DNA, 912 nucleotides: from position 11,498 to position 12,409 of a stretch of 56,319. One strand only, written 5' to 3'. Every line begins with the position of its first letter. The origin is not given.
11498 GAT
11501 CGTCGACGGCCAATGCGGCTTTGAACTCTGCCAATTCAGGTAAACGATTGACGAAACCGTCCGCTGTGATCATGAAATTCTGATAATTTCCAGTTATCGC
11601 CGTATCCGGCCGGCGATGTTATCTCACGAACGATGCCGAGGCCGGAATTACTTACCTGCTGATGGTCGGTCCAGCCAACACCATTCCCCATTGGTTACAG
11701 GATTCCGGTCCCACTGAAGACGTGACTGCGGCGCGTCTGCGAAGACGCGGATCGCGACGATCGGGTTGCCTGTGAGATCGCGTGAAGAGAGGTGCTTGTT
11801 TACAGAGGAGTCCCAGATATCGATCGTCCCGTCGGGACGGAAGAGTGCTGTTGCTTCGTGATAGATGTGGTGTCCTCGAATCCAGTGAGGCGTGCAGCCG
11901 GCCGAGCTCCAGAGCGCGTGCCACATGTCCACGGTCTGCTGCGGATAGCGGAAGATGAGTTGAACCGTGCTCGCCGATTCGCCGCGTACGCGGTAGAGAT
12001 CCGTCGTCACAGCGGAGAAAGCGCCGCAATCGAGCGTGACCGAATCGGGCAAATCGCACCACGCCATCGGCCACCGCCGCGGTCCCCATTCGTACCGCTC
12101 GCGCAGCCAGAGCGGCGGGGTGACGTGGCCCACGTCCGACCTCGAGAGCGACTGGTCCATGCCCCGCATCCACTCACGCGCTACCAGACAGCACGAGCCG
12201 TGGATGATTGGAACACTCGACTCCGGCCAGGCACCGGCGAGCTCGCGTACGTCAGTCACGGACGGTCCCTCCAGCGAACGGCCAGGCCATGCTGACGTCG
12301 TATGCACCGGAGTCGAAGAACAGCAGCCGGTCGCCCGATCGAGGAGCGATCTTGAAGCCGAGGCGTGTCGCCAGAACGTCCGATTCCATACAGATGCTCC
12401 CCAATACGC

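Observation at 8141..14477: ATP-grasp ligase + STAND NTPase + Cys-His-Asp protein + ATP-grasp::PLP-decarboxylase cluster on a repeat-bracketed segment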

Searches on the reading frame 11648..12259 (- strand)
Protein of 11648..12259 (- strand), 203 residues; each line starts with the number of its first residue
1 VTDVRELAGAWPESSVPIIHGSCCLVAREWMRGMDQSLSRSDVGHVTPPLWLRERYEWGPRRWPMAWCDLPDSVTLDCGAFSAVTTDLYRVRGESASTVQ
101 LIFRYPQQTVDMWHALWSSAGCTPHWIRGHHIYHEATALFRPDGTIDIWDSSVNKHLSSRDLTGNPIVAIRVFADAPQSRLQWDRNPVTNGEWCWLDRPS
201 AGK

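Call 15: find_homologous_proteins(query=window:11648-12259:-, max_evalue=0.001)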
Query window:11648-12259:- (203 aa): 19 proteins with E <= 0.001 among 144 candidates.
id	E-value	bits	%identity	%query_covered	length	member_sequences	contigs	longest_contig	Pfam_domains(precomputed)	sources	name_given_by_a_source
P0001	3.0e-132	457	97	97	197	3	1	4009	-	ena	-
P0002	1.0e-99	350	75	97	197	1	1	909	-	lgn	-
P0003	1.7e-33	134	36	97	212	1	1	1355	-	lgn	-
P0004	1.1e-32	131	38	93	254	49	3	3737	-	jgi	jgi:hypothetical protein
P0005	1.4e-32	131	35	93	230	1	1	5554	-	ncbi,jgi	ncbi:MAG TPA: hypothetical protein VF507_08500 [Pyrinomonadaceae bacterium]|jgi:hypothetical protein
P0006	3.4e-32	130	41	86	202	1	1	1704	-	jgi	jgi:hypothetical protein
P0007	1.8e-31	127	41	76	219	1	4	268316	-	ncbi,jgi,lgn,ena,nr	ncbi:MAG: hypothetical protein JOZ90_05020 [Alphaproteobacteria bacterium]|nr:hypothetical protein [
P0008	1.8e-31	127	38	95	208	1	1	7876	-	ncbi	-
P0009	5.2e-31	126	37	81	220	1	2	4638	-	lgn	-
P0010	6.2e-31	125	37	90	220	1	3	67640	-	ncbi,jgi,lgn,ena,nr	ncbi:MAG TPA: hypothetical protein VN231_07690 [Allosphingosinicella sp.]|nr:hypothetical protein [A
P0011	2.1e-30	124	35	90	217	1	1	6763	-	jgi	jgi:hypothetical protein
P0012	2.9e-30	123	39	84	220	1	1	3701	-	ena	-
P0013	2.1e-29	120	38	87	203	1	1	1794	-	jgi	jgi:hypothetical protein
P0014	3.6e-29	120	35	90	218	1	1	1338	-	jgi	jgi:hypothetical protein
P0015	1.4e-28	118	35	88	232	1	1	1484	-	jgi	-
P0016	2.3e-28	117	35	90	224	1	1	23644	-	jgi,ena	jgi:hypothetical protein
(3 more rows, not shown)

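Call 16: find_encoding_contigs(protein=P0007, flank=10000, max_places=2)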
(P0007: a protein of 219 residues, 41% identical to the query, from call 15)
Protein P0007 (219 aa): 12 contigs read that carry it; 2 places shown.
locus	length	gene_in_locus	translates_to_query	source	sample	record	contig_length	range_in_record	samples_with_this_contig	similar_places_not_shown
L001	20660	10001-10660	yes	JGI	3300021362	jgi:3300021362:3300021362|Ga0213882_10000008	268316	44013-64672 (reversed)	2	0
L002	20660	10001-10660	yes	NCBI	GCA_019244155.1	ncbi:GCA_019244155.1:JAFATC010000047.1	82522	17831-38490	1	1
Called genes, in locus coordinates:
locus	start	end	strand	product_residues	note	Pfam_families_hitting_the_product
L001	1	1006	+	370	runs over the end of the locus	PF00712:DNA_pol3_beta, PF02767:DNA_pol3_beta_2, PF02768:DNA_pol3_beta_3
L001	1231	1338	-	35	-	-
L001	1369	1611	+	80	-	-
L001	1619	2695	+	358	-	PF02463:SMC_N, PF13175:AAA_15 (faint), PF13476:AAA_23, PF13304:AAA_21 (weak)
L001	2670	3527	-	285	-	PF20434:BD-FAE, PF12146:Hydrolase_4, PF00561:Abhydrolase_1, PF12697:Abhydrolase_6, PF00326:Peptidase_S9 (weak), PF07859:Abhydrolase_3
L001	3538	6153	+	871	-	PF02518:HATPase_c, PF00204:DNA_gyraseB, PF01751:Toprim, PF21249:GyrB_hook (weak), PF00986:DNA_gyraseB_C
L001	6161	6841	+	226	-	-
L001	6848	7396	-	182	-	-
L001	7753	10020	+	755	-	PF00278:Orn_DAP_Arg_deC (weak), PF15632:ATPgrasp_Ter (weak), PF02784:Orn_Arg_deC_N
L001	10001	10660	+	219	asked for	-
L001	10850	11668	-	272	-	-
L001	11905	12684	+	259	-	PF03741:TerC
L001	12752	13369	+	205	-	PF01612:DNA_pol_A_exo1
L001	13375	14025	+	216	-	PF06835:LptC (weak)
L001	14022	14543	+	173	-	PF03968:LptD_N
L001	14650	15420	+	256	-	PF00005:ABC_tran, PF13304:AAA_21 (faint)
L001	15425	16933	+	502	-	PF00309:Sigma54_AID, PF04963:Sigma54_CBD, PF04552:Sigma54_DBD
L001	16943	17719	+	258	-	PF12804:NTP_transf_3 (faint)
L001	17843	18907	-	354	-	PF01979:Amidohydro_1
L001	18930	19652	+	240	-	-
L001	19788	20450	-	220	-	PF04199:Cyclase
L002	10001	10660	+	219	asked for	-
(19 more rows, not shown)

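Call 17: find_encoding_contigs(protein=P0010, flank=10000, max_places=2)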
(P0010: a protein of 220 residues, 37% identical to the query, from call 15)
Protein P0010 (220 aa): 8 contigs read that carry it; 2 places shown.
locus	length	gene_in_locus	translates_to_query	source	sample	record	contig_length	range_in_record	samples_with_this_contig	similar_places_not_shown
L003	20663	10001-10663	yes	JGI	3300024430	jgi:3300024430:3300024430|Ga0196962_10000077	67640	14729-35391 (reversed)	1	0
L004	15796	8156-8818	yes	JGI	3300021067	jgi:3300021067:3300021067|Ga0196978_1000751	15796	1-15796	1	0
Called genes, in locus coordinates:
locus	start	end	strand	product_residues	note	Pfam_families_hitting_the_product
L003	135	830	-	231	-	PF01510:Amidase_2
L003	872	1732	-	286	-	PF01739:CheR, PF08241:Methyltransf_11 (faint), PF13649:Methyltransf_25 (faint), PF13847:Methyltransf_31 (faint), PF08242:Methyltransf_12 (faint)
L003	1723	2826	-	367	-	PF00072:Response_reg, PF01339:CheB_methylest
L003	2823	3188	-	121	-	PF00072:Response_reg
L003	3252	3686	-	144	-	PF01584:CheW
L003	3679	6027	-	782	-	PF01627:Hpt, PF02895:H-kinase_dim (faint), PF02518:HATPase_c, PF01584:CheW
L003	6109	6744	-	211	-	PF10090:HPTransfase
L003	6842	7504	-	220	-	-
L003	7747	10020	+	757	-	PF15632:ATPgrasp_Ter, PF00278:Orn_DAP_Arg_deC (weak), PF02784:Orn_Arg_deC_N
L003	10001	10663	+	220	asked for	-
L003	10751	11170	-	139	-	-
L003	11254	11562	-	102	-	-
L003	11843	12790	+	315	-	PF00849:PseudoU_synth_2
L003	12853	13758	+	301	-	PF00140:Sigma70_r1_2, PF04542:Sigma70_r2, PF04545:Sigma70_r4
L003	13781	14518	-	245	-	PF19413:YaiO (weak)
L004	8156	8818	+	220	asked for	-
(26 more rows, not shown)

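Call 18: find_encoding_contigs(protein=P0016, flank=10000, max_places=2)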
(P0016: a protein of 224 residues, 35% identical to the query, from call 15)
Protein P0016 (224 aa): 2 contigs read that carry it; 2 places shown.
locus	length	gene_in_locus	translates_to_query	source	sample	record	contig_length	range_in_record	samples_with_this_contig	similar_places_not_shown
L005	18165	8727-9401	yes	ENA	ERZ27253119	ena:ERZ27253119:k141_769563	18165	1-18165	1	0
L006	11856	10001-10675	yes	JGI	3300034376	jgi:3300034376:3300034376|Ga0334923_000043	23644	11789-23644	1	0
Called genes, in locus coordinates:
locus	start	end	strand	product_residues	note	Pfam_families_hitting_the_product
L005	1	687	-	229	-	?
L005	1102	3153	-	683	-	PF00795:CN_hydrolase, PF02540:NAD_synthase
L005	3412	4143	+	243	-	-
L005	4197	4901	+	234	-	-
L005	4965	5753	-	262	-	PF02668:TauD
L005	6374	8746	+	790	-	PF15632:ATPgrasp_Ter, PF02784:Orn_Arg_deC_N, PF00278:Orn_DAP_Arg_deC (weak)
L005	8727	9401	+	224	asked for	-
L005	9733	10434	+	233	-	PF13505:OMP_b-brl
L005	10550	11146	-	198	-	-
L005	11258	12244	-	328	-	-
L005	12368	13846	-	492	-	PF00232:Glyco_hydro_1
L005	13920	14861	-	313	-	PF00589:Phage_integrase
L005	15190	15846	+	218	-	-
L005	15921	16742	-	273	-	PF12840:HTH_20 (faint)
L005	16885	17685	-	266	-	PF01656:CbiA, PF06564:CBP_BcsQ (weak), PF09140:MipZ (faint), PF10609:ParA (faint), PF13614:AAA_31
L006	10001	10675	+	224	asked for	-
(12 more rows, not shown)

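Call 19: find_encoding_contigs(protein=P0001, flank=10000, max_places=3)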
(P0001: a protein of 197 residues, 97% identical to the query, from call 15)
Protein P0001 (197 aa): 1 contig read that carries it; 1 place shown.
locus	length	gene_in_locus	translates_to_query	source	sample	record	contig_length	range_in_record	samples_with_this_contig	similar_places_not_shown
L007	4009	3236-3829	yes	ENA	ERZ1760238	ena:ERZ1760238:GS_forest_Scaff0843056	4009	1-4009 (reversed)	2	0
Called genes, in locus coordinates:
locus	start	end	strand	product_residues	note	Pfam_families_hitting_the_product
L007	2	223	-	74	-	?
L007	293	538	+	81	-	PF13560:HTH_31, PF12844:HTH_19, PF13443:HTH_26 (weak), PF01381:HTH_3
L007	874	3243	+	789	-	PF02784:Orn_Arg_deC_N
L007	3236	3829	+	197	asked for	-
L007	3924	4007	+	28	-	?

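Call 20: find_encoding_contigs(protein=P0005, flank=10000, max_places=3)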
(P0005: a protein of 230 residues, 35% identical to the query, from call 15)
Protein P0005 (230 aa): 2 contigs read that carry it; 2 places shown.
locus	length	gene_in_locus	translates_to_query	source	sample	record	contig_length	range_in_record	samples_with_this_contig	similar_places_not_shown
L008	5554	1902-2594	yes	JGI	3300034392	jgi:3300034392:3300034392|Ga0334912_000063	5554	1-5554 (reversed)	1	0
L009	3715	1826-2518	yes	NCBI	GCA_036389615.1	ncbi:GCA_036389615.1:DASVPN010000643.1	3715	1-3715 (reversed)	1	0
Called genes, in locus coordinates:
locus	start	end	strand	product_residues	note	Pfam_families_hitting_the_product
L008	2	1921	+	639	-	?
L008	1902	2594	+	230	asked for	-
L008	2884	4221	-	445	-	PF03446:NAD_binding_2 (weak), PF03721:UDPG_MGDP_dh_N, PF00984:UDPG_MGDP_dh, PF03720:UDPG_MGDP_dh_C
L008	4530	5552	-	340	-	?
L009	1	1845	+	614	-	PF15632:ATPgrasp_Ter (weak), PF00278:Orn_DAP_Arg_deC (weak), PF02784:Orn_Arg_deC_N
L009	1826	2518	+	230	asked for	-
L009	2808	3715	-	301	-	PF00984:UDPG_MGDP_dh, PF03720:UDPG_MGDP_dh_C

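Call 21: find_encoding_contigs(protein=P0008, flank=10000, max_places=3)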
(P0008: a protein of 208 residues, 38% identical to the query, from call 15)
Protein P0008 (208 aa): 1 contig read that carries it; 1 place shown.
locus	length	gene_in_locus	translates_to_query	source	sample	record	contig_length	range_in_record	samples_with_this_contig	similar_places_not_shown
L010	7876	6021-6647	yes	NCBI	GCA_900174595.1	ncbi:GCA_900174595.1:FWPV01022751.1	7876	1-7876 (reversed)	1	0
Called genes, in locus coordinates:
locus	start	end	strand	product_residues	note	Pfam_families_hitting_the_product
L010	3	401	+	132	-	?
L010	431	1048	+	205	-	-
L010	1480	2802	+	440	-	-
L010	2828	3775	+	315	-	PF03576:Peptidase_S58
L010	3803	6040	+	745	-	PF00278:Orn_DAP_Arg_deC, PF15632:ATPgrasp_Ter (weak), PF02784:Orn_Arg_deC_N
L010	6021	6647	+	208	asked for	-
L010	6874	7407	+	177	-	PF14343:PrcB_C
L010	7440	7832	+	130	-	-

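Call 23: search_solved_structures(query=A2, max_evalue=10, show_alignments=2)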
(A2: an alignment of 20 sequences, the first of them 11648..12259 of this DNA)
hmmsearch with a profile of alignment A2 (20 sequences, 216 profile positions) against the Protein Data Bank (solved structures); distinct sequences matched with E-value up to 10: 1.
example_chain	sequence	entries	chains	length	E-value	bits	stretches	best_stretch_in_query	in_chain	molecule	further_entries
2gtj_A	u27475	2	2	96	0.072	15.6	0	6-40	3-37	FYN-binding protein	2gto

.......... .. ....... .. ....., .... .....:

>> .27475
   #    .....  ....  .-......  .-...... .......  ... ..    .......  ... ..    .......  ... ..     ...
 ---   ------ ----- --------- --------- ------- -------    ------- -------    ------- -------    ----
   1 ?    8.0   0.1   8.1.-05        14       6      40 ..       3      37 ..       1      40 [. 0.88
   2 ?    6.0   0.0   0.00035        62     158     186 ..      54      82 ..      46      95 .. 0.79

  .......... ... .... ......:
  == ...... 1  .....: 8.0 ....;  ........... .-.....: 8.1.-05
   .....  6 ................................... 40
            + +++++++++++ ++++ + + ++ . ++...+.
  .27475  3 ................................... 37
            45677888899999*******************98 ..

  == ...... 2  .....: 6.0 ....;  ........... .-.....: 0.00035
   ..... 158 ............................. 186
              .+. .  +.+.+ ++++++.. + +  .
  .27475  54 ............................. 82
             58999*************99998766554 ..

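Call 34: predict_structure(alignment_id=A2)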
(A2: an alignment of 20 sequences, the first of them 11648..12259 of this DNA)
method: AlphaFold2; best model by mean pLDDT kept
length: 203 residues; sequences in the alignment: 20
mean_pLDDT: 87.0   pTM: 0.86
mean pLDDT of the five models: 87.0, 86.0, 86.0, 85.5, 77.9
residues with pLDDT >= 90: 126; 70-90: 62; 50-70: 10; < 50: 5
segments of 3 or more residues with pLDDT < 50: 199-203
pLDDT, mean of each block of 10 residues (from residue 1): 74 79 93 85 82 93 88 94 95 94 92 92 88 94 94 91 81 80 92 76 36
secondary structure, 60 per line:
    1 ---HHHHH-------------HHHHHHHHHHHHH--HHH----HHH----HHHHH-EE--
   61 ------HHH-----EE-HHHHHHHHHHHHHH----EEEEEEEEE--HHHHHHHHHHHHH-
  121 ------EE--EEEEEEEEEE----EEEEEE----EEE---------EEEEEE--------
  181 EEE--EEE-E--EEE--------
elements in order: H4-8 H22-34 H51-55 H78-91 E96-104 H107-119 E131-140 E145-150 E155-157 E167-172 E181-183 E186-188 E193-195

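Call 44: fold_search(model_id=the predicted structure, library=pdb)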
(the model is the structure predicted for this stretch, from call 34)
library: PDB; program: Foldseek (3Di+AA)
matches with E <= 10: 262; with E <= 0.001: 0
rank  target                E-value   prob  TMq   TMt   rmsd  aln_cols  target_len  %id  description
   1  9fqr_Qy               1.0e-02  0.77  0.35  0.13  16.3       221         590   11  96-nm repeat of axonemal doublet microtubules from bovine sperm (released 2025-03-26)
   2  9e5c_1m               2.1e-02  0.92  0.37  0.17   7.7       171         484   11  Cryo-EM structure of 96 nm repeat of microtubule doublet from T. brucei flagellum (released 2025-03-12)
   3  8j07_7                3.5e-02  0.72  0.37  0.14  16.0       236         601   10  96nm repeat of human respiratory doublet microtubule and associated axonemal complexes (released 2023-07-26)
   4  6och_A                4.2e-02  0.33  0.33  0.28  15.9       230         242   11  Crystal structure of VASH1-SVBP complex bound with parthenolide (released 2019-06-26)
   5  9y6s_8G               4.5e-02  0.54  0.36  0.15   9.3       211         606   10  96-nm repeat of the Leishmania tarentolae doublet microtubule (released 2025-12-17)
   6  6j4u_A                4.5e-02  0.18  0.26  0.22  14.5       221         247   12  Structural basis of tubulin detyrosination by vasohibins-SVBP enzyme complex and functional implications (released 2019-05-01)
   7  6nvq_C                5.1e-02  0.33  0.32  0.28  14.3       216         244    7  Crystal structure of the VASH1-SVBP complex (released 2019-05-22)
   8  6ocg_A                5.1e-02  0.25  0.30  0.26  14.1       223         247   11  Crystal structure of VASH1-SVBP complex bound with EpoY (released 2019-06-26)
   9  4nv7_A                6.7e-02  0.23  0.27  0.22  11.1       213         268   14  Crystal Structure of Mesorhizobium Loti Arylamine N-acetyltransferase 1 In Complex With CoA (released 2015-01-21)
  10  8th8_H                7.1e-02  0.60  0.35  0.10  16.4       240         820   10  Linker domain of Nexin-dynein regulatory complex from Tetrahymena thermophila (released 2023-09-20)
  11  6jze_A                7.6e-02  0.20  0.31  0.26  14.8       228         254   10  Crystal structure of VASH2-SVBP complex with the magic triangle I3C (released 2019-08-07)
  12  3isr_C                1.4e-01  0.57  0.39  0.29   9.2       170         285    9  The Crystal Structure of a Putative Cysteine Protease from Cytophaga hutchinsonii to 1.9A (released 2009-09-08)
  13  3isr_A                1.5e-01  0.72  0.41  0.30   9.2       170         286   10  The Crystal Structure of a Putative Cysteine Protease from Cytophaga hutchinsonii to 1.9A (released 2009-09-08)
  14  3kd4_A                1.5e-01  0.21  0.26  0.12  12.6       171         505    9  CRYSTAL STRUCTURE OF A PUTATIVE PROTEASE (BDI_1141) FROM PARABACTEROIDES DISTASONIS ATCC 8503 AT 2.00 A RESOLUTION (released 2009-11-24)
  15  9qvl                  1.5e-01  0.13  0.15  0.10  13.4       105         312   13  Crystal structure of the CtaG_C11A variant from Ruminiclostridium cellulolyticum (P2(1)2(1)2(1)-small) (released 2025-10-01)
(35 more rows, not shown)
